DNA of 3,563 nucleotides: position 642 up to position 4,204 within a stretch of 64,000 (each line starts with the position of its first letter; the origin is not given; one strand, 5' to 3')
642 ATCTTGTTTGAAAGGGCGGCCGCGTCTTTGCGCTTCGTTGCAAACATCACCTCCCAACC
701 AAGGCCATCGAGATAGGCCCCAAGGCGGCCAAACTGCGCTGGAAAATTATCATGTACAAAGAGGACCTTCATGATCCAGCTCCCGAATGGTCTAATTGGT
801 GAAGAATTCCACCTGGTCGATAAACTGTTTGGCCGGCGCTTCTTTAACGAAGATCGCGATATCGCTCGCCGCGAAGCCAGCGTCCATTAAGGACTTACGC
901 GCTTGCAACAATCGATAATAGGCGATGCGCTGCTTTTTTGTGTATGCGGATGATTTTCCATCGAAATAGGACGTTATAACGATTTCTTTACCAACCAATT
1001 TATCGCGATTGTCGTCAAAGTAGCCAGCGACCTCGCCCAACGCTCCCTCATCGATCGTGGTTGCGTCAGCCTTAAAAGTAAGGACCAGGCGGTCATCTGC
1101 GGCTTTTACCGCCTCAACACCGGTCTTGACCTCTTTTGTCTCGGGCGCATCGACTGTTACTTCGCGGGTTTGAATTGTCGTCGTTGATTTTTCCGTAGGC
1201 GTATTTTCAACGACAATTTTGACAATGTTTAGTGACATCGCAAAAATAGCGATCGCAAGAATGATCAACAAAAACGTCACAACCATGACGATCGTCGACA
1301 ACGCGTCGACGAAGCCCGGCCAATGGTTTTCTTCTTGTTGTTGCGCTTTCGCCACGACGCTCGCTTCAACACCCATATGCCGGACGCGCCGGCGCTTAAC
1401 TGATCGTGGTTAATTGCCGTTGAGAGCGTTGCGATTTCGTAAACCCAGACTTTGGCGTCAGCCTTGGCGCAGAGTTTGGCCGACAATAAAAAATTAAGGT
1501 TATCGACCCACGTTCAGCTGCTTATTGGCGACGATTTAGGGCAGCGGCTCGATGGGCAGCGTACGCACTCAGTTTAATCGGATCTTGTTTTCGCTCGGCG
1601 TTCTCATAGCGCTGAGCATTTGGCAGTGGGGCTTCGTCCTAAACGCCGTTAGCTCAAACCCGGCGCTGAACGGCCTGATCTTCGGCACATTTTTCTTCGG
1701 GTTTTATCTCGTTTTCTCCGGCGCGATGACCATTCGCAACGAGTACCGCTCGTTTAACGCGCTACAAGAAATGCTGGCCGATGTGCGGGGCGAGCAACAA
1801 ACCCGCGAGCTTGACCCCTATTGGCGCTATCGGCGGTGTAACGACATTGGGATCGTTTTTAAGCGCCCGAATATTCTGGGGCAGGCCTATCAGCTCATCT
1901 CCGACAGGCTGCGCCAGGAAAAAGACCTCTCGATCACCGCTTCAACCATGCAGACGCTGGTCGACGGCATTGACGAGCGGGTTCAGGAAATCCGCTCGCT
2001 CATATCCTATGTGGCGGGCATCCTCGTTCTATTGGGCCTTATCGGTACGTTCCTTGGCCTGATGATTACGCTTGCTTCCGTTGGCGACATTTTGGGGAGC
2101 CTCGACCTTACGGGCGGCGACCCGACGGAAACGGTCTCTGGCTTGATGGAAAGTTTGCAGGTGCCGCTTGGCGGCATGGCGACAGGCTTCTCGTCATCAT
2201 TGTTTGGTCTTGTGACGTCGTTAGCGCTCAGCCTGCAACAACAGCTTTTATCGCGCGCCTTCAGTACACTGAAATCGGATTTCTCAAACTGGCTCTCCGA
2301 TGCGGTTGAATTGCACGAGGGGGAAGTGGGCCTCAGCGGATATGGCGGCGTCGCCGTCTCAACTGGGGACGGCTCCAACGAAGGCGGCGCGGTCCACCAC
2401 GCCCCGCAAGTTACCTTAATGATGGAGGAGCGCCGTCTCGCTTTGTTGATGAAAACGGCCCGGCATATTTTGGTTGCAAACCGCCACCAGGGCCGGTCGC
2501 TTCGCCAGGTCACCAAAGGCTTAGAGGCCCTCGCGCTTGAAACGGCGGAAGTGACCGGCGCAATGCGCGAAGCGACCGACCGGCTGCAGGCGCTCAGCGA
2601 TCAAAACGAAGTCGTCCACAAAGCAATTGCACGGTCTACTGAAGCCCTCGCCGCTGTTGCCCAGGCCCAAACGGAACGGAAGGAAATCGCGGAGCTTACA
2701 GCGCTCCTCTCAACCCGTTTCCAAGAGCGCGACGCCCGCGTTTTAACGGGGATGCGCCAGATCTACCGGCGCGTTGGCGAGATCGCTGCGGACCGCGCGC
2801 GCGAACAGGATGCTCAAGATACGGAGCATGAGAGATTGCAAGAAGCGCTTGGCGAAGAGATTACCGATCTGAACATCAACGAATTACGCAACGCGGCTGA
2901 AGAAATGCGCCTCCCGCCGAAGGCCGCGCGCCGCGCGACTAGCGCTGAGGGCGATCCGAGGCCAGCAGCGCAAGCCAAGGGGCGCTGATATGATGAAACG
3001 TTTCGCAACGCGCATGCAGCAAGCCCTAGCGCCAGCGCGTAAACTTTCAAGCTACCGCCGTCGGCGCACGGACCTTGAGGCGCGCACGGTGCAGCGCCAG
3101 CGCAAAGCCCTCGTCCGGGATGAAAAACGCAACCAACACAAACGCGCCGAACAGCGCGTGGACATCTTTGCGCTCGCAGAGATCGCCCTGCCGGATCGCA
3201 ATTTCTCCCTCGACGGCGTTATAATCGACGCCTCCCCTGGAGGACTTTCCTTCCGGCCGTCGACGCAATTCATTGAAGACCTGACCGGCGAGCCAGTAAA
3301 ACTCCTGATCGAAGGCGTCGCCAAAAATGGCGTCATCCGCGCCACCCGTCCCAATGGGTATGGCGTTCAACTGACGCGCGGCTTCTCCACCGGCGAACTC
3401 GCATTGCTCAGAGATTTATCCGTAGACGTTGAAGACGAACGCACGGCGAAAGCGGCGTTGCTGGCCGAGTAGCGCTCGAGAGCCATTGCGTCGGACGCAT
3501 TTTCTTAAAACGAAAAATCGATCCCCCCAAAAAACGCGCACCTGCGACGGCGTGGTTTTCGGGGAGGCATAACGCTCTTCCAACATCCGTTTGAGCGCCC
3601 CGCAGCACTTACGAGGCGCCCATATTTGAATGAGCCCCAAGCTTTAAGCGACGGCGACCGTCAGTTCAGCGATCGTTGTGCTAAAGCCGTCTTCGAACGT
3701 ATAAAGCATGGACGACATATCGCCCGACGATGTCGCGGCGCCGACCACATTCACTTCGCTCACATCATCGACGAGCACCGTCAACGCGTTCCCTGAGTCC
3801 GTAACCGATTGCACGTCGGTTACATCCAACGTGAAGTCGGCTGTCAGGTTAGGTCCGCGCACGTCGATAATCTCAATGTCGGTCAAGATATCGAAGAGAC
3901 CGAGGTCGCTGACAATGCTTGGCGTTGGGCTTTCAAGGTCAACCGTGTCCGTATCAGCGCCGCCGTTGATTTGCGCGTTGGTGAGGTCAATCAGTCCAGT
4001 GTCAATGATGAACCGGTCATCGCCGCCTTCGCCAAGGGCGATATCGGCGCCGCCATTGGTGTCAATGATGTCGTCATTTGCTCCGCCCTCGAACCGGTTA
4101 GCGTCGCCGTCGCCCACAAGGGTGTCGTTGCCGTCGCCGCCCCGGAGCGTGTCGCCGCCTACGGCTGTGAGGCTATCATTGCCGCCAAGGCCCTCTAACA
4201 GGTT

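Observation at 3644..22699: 6351-aa T1SS substrate built almost entirely from ~63 composite RTX modules, with no Ig-like extender region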

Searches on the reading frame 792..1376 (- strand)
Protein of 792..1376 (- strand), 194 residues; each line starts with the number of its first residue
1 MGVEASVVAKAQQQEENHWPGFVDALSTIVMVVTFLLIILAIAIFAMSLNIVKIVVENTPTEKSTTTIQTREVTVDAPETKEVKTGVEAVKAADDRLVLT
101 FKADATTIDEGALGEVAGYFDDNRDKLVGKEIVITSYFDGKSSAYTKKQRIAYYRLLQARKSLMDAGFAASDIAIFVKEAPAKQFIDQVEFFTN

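Call 5: search_protein_families(library=pfam, proteins=[window:792-1376:-], max_evalue=0.001)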
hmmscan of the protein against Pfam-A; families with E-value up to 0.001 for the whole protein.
window:792-1376:- (194 aa): 0 families

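Call 22: search_protein_families(library=ncbifam, proteins=[window:792-1376:-], max_evalue=0.01)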
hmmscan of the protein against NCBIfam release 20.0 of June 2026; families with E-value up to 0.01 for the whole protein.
window:792-1376:- (194 aa): 5 families
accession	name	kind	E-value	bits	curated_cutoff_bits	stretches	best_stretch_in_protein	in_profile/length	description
NF006543.0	PRK09039.1-2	equivalog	1.3e-08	35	305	1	12-51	10-49/350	peptidoglycan -binding protein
NF006544.0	PRK09039.1-3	equivalog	3.8e-07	30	362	1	12-51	9-48/343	peptidoglycan -binding protein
NF006545.0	PRK09039.1-4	equivalog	6.1e-07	29.4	372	1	10-50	7-47/342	peptidoglycan -binding protein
NF006542.0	PRK09039.1-1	equivalog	3.9e-06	26.1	388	1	11-96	7-92/627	peptidoglycan -binding protein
NF006546.0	PRK09039.1-5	equivalog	4.2e-06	26.3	615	1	11-51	8-48/343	peptidoglycan -binding protein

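Call 75: search_solved_structures(query=window:792-1376:-, max_evalue=10, show_alignments=2)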
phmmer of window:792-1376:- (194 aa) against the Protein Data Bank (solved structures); distinct sequences matched with E-value up to 10: 5.
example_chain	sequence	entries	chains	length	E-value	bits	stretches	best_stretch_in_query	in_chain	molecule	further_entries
2h8l_A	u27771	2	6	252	0.066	16.7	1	109-170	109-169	Protein disulfide-isomerase A3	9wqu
9sqm_E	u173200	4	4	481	0.52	13.8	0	109-170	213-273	Protein disulfide-isomerase A3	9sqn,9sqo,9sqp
3f8u_A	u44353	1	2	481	0.53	13.8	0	109-170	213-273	Protein disulfide-isomerase A3ERp57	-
6eny_D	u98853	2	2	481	0.53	13.8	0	109-170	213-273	Protein disulfide-isomerase A3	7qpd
7qng_B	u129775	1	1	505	0.56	13.7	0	109-170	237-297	Protein disulfide-isomerase A3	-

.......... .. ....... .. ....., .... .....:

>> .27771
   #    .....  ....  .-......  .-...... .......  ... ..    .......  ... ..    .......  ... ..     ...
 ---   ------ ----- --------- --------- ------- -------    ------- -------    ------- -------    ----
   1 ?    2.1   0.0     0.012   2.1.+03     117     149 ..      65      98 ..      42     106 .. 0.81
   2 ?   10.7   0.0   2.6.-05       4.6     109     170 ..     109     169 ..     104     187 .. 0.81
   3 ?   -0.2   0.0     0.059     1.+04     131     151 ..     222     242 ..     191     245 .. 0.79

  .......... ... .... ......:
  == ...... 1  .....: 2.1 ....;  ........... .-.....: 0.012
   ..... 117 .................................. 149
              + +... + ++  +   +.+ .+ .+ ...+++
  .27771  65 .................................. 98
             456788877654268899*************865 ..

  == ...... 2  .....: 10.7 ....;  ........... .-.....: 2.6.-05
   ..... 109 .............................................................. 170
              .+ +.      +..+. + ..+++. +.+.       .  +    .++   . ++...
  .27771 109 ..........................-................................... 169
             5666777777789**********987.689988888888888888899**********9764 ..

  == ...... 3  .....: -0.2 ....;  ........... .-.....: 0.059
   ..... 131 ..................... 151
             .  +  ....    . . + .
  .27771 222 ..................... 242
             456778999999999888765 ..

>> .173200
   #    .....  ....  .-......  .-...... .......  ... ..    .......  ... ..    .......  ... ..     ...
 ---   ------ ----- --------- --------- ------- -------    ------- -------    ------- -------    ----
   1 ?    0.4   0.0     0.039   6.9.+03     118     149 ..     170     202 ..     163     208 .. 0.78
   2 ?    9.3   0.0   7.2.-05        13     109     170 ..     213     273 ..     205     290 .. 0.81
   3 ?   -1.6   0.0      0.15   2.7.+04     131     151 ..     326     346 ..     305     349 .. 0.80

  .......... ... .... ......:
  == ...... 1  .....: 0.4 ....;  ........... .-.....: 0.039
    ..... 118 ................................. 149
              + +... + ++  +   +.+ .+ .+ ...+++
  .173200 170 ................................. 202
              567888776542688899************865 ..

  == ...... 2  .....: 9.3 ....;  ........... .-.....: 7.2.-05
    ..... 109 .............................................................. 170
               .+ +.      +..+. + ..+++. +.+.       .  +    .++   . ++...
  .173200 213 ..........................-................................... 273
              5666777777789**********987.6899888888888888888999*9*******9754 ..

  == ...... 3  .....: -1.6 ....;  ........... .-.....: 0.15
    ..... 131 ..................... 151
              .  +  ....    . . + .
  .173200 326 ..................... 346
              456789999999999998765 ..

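Call 92: search_protein_families(library=pfam, alignment_id=A6, max_evalue=0.1)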
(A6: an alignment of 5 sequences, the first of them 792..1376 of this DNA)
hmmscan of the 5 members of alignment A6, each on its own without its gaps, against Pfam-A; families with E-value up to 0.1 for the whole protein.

A. member 1, window:792-1376:- (194 aa): 0 families

B. families by the number of members that match (of 5 scanned): 6 families
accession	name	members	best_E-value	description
PF00691.25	OmpA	4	5.3e-05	OmpA family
PF13858.11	DUF4199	1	0.028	Protein of unknown function (DUF4199)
PF09476.15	Pilus_CpaD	1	0.045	Pilus biogenesis CpaD protein (pilus_cpaD)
PF20403.5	DUF6693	1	0.047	Family of unknown function (DUF6693)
PF14002.11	YniB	1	0.057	YniB-like protein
PF01956.21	EMC3_TMCO1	1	0.068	Integral membrane protein EMC3/TMCO1-like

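Call 93: search_solved_structures(query=A6, max_evalue=1)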
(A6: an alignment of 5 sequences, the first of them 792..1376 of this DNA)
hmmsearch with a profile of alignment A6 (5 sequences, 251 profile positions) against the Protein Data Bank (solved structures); distinct sequences matched with E-value up to 1: 4.
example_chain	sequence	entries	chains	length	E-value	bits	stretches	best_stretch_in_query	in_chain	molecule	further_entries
1kf6_C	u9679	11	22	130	0.15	15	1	11-39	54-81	FUMARATE REDUCTASE 15 KDA HYDROPHOBIC PROTEIN | Fumarate reductase subunit C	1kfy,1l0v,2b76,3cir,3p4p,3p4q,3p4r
4kx6_C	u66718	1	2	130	0.16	15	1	11-39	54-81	Fumarate reductase subunit C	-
2k1s_A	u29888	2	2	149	0.2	14.7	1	155-232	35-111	Inner membrane lipoprotein yiaD | Probable lipoprotein YiaD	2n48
6jfw_A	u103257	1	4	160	0.78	12.7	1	155-226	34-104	PA0833-PD protein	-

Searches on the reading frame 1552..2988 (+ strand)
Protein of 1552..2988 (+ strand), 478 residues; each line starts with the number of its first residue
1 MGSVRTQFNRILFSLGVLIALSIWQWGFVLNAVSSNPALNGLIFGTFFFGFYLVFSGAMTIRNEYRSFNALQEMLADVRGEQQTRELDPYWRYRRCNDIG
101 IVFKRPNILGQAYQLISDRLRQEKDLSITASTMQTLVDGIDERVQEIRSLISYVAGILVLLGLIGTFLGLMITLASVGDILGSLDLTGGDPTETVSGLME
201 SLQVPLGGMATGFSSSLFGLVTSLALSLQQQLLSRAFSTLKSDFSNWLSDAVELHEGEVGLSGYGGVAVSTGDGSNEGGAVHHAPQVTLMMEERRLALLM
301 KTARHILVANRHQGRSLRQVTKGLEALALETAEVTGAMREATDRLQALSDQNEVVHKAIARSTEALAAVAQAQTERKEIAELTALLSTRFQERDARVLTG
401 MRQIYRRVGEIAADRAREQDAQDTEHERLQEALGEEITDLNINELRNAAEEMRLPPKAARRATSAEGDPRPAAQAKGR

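Call 5: search_protein_families(library=pfam, proteins=[window:1552-2988:+], max_evalue=0.001)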
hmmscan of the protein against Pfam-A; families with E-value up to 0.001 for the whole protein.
window:1552-2988:+ (478 aa): 1 family
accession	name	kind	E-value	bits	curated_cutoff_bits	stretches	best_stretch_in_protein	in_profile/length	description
PF01618.21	MotA_ExbB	-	0.00028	21.1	22.9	1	119-180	17-78/127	MotA/TolQ/ExbB proton channel family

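Call 22: search_protein_families(library=ncbifam, proteins=[window:1552-2988:+], max_evalue=0.01)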
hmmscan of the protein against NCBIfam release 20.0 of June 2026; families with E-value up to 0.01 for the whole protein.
window:1552-2988:+ (478 aa): 2 families
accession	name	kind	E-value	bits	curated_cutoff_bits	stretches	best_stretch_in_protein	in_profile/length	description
NF033917.0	antiphage_ZorA_4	subfamily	0.00097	18.1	500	1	135-231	42-126/413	anti-phage ZorAB system protein ZorA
NF033915.0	antiphage_ZorA_2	subfamily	0.0014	17.8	100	1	150-236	107-183/383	anti-phage ZorAB system protein ZorA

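Call 76: search_solved_structures(query=window:1552-2988:+, max_evalue=10, show_alignments=1)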
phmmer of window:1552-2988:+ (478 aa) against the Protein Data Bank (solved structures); distinct sequences matched with E-value up to 10: 1.
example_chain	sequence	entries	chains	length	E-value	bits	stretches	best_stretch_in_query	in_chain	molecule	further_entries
6r17_A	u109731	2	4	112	1.3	11.2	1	297-381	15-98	Synaptonemal complex central element protein 2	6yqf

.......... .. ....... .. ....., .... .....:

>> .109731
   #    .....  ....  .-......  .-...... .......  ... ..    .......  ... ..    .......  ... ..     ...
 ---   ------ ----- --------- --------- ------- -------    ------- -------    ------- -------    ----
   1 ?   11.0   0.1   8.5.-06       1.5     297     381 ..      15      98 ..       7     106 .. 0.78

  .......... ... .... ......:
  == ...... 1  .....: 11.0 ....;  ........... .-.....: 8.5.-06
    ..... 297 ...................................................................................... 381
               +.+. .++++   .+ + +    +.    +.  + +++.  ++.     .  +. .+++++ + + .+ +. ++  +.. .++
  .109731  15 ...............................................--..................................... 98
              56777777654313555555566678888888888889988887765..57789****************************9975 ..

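Call 91: search_protein_families(library=pfam, alignment_id=A5, max_evalue=0.01)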
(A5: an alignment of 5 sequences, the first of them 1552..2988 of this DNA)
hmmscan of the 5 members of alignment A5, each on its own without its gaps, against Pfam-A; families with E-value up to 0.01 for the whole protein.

A. member 1, window:1552-2988:+ (478 aa): 1 family
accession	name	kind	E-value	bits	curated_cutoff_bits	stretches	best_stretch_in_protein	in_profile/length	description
PF01618.21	MotA_ExbB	-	0.00028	21.1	22.9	1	119-180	17-78/127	MotA/TolQ/ExbB proton channel family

B. families by the number of members that match (of 5 scanned): 1 family
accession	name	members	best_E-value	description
PF01618.21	MotA_ExbB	3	0.00013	MotA/TolQ/ExbB proton channel family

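Call 94: search_solved_structures(query=A5, max_evalue=1)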
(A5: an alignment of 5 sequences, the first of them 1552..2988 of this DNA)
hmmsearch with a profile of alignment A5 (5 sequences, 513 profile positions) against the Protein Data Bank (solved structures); distinct sequences matched with E-value up to 1: 8.
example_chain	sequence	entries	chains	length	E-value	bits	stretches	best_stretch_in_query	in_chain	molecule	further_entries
8uzp_M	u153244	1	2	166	0.076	15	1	304-420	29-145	stem_mimetic_01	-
6woo_BB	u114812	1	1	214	0.16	14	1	381-469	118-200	eS1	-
5it7_B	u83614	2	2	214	0.3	13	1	381-469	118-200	40S ribosomal protein S1 | Ribosomal protein eS1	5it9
8fdo_C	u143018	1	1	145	0.33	12.9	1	242-287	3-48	FP15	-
6gsm_B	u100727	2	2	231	0.35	12.8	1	381-469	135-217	40S ribosomal protein S1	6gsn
7oya_B2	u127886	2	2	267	0.43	12.5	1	383-471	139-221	40S ribosomal protein S3a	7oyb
4xa3_A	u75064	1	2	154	0.56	12.2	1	236-323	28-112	Gp7-MYH7(1361-1425)-Eb1 chimera protein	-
5wlq_A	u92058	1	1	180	0.6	12.1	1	236-336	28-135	Capsid assembly scaffolding protein,Myosin-7,Microtubule-associated protein RP/EB family m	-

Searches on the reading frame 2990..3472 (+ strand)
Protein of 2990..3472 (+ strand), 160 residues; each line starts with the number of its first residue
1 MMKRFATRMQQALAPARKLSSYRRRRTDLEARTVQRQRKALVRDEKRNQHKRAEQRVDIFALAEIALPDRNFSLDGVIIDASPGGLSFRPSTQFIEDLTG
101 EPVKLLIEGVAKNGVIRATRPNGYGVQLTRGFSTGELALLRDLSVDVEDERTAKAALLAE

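Call 5: search_protein_families(library=pfam, proteins=[window:2990-3472:+], max_evalue=0.001)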
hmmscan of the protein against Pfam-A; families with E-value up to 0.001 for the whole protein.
window:2990-3472:+ (160 aa): 1 family
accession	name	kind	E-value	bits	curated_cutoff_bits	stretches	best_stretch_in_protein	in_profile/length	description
PF07238.19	PilZ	-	5.3e-05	23.9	22.5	1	51-142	2-98/102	PilZ domain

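Call 22: search_protein_families(library=ncbifam, proteins=[window:2990-3472:+], max_evalue=0.01)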
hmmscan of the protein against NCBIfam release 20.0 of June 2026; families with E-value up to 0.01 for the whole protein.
window:2990-3472:+ (160 aa): 0 families

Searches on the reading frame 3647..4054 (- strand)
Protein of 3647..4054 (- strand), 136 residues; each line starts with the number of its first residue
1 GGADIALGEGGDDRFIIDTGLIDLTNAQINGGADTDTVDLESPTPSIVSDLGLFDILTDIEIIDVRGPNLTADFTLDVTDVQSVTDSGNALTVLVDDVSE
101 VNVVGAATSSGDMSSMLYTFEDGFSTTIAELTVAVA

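Call 27: find_homologous_proteins(query=window:3647-4054:-, max_evalue=0.001)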
Query seq(136 aa): 36 candidates shared short words with the query, none scored E <= 0.001.
